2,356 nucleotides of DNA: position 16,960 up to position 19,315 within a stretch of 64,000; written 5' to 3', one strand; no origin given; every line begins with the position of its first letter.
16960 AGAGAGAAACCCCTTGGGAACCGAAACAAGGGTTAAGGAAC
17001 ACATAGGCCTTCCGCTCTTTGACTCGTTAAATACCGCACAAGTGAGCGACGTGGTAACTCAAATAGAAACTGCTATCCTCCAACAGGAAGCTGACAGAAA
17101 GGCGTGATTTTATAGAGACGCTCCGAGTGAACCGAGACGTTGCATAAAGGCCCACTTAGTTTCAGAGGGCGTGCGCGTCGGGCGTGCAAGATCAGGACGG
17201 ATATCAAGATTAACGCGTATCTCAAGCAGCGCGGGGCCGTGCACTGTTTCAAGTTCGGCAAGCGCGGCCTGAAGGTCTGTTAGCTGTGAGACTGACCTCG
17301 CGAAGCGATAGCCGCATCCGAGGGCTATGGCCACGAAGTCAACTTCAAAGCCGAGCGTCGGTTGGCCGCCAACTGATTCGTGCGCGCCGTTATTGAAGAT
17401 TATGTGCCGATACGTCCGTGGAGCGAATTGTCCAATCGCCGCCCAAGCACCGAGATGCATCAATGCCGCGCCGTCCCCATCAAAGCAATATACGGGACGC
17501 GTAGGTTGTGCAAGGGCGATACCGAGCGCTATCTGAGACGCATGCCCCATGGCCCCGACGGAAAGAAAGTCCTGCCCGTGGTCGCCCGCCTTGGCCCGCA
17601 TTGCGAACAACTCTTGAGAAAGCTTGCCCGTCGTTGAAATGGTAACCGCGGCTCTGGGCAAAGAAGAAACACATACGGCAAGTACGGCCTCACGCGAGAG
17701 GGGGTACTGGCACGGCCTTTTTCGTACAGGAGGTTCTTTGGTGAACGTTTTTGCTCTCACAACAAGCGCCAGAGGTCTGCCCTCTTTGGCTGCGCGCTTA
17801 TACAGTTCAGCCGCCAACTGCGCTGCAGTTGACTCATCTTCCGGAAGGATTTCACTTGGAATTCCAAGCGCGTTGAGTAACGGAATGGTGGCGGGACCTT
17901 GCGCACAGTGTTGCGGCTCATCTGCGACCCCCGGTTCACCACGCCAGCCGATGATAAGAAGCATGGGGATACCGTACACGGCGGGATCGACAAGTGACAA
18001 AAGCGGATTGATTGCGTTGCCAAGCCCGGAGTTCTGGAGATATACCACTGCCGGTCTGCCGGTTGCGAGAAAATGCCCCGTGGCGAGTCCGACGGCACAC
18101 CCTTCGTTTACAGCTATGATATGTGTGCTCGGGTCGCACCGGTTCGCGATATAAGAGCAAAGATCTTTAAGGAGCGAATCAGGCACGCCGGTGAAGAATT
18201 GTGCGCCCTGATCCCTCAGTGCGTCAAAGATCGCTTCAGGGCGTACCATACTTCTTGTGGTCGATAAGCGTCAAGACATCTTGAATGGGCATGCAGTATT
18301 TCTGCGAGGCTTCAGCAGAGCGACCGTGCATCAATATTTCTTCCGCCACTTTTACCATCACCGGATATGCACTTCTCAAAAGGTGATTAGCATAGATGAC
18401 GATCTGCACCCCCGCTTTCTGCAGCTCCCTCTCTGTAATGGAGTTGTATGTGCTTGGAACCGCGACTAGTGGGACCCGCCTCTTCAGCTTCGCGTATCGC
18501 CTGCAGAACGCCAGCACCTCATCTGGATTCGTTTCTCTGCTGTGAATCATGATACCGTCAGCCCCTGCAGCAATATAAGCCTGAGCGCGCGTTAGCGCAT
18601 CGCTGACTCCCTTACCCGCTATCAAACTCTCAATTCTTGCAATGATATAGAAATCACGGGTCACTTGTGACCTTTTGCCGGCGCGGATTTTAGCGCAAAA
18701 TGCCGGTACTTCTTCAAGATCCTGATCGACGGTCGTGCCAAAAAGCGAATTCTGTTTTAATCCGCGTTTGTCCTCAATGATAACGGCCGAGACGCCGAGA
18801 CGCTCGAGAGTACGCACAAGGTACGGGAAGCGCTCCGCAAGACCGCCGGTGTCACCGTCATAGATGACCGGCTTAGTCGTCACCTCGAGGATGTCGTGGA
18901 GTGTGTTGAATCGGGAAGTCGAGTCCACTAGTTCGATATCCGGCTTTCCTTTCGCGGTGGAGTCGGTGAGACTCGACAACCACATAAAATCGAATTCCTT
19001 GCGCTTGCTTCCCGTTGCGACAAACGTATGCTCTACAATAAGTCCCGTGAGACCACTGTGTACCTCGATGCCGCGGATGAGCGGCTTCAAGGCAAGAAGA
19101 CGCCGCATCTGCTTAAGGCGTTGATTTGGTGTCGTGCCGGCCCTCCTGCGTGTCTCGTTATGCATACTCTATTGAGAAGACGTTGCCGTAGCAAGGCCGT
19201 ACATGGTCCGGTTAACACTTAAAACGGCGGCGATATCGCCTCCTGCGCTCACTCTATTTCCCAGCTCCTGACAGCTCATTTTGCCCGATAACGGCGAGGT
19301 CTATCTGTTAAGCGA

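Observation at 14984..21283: pepM-ppd phosphonate pair with non-canonical partners, a candidate phosphonate-conjugate locus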

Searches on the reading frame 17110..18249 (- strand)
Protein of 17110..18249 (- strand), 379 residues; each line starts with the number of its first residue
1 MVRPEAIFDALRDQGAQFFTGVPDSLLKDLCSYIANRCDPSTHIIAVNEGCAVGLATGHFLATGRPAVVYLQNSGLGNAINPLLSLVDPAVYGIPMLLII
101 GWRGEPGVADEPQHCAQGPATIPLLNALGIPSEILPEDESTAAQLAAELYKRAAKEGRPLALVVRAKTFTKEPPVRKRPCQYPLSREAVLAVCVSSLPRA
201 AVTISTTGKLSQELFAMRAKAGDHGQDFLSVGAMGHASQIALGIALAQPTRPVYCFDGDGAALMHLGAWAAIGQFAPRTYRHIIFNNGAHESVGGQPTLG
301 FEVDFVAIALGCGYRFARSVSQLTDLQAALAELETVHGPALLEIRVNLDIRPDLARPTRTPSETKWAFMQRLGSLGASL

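Call 3: search_protein_families(library=pfam, proteins=[window:17110-18249:-], max_evalue=0.01)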
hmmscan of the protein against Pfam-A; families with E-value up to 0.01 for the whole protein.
window:17110-18249:- (379 aa): 3 families
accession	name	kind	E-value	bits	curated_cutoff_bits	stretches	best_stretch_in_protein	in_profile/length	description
PF02775.26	TPP_enzyme_C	-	7.9e-18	65.1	21.9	1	230-344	26-151/151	Thiamine pyrophosphate enzyme, C-terminal TPP binding domain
PF02776.23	TPP_enzyme_N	-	3.8e-16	59.4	26.8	1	5-113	5-107/119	Thiamine pyrophosphate enzyme, N-terminal TPP binding domain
PF02602.20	HEM4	-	0.0056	16.3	27.5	1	115-167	75-125/231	Uroporphyrinogen-III synthase HemD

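Call 4: search_protein_families(library=ncbifam, proteins=[window:17110-18249:-], max_evalue=0.01)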
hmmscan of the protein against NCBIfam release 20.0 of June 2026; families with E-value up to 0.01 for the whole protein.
window:17110-18249:- (379 aa): 39 families (the best 25 are shown)
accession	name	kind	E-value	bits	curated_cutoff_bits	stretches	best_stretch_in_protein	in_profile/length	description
TIGR03297.1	Ppyr-DeCO2ase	equivalog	1.9e-136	454.8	312.5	1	15-370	1-358/360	phosphonopyruvate decarboxylase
NF004813.0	PRK06163.1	equivalog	3.9e-28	98.5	240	1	185-373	14-197/202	hypothetical protein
TIGR03846.1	sulfopy_beta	equivalog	4.3e-26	91.9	221.5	1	188-347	3-157/182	sulfopyruvate decarboxylase subunit beta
TIGR03845.1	sulfopyru_alph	equivalog_domain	8.5e-23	81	147.95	1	5-168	2-159/160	sulfopyruvate decarboxylase subunit alpha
NF005485.1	PRK07092.1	equivalog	1.2e-16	60.6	493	2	165-347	329-519/523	benzoylformate decarboxylase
NF005760.0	PRK07586.1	equivalog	1.5e-16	60.4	363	1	131-269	284-423/514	acetolactate synthase large subunit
NF006016.1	PRK08155.1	equivalog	2.7e-14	52.5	870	2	214-349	388-535/554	acetolactate synthase large subunit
TIGR00118.1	acolac_lg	equivalog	2.3e-11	42.9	538.35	2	231-347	409-535/557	biosynthetic-type acetolactate synthase large subunit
NF006052.0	PRK08199.1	subfamily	1.3e-10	40.2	539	1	142-349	325-540/559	thiamine pyrophosphate protein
NF006203.0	PRK08327.1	equivalog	1.5e-09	36.9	456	2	187-292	389-493/571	thiamine pyrophosphate-requiring protein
NF005364.0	PRK06882.1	equivalog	4.9e-08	31.8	1083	1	5-102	8-102/574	acetolactate synthase 3 large subunit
NF005712.0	PRK07524.1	subfamily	1.3e-07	30.5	500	1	185-347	360-530/536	5-guanidino-2-oxopentanoate decarboxylase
NF006591.0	PRK09124.1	equivalog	4.3e-07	28.6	792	1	229-347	405-530/574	ubiquinone-dependent pyruvate dehydrogenase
NF005114.0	PRK06546.1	equivalog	1.1e-06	27.4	893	1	231-346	407-529/578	pyruvate dehydrogenase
NF006581.0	PRK09107.1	equivalog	1.5e-06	26.8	974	1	5-101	15-108/595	acetolactate synthase 3 large subunit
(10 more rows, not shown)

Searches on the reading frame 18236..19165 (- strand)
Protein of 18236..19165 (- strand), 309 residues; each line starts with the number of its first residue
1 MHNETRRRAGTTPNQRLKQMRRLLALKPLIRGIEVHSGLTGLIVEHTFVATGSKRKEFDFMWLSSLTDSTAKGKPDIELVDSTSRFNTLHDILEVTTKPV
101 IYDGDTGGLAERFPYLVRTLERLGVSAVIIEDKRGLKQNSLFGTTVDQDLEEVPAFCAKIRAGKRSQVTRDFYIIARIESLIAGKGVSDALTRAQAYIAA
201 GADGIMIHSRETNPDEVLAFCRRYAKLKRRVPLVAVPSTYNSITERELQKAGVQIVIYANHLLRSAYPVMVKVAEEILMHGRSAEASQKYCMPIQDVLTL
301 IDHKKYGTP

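Call 3: search_protein_families(library=pfam, proteins=[window:18236-19165:-], max_evalue=0.01)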
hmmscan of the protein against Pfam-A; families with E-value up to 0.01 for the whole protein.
window:18236-19165:- (309 aa): 1 family
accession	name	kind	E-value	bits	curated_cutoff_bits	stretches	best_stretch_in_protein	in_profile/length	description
PF13714.12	PEP_mutase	-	1.5e-51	175.7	31.5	1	30-278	11-240/240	Phosphoenolpyruvate phosphomutase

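Call 4: search_protein_families(library=ncbifam, proteins=[window:18236-19165:-], max_evalue=0.01)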
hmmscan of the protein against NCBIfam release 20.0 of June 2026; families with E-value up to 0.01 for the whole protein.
window:18236-19165:- (309 aa): 5 families
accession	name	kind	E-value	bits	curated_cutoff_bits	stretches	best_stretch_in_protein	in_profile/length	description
TIGR02320.1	PEP_mutase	equivalog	2.4e-111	371.3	319.55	1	20-304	1-283/284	phosphoenolpyruvate mutase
TIGR02321.1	Pphn_pyruv_hyd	equivalog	6e-41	140.4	374.4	1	39-281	17-257/290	phosphonopyruvate hydrolase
TIGR02317.1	prpB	equivalog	3.1e-25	88.9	354.4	1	47-286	23-256/285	methylisocitrate lyase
NF008455.0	PRK11320.1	equivalog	3.7e-19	69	353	1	49-284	31-257/295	methylisocitrate lyase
TIGR02319.1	CPEP_Pphonmut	equivalog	9.3e-11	41.5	420.05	1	65-277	45-251/294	carboxyvinyl-carboxyphosphonate phosphorylmutase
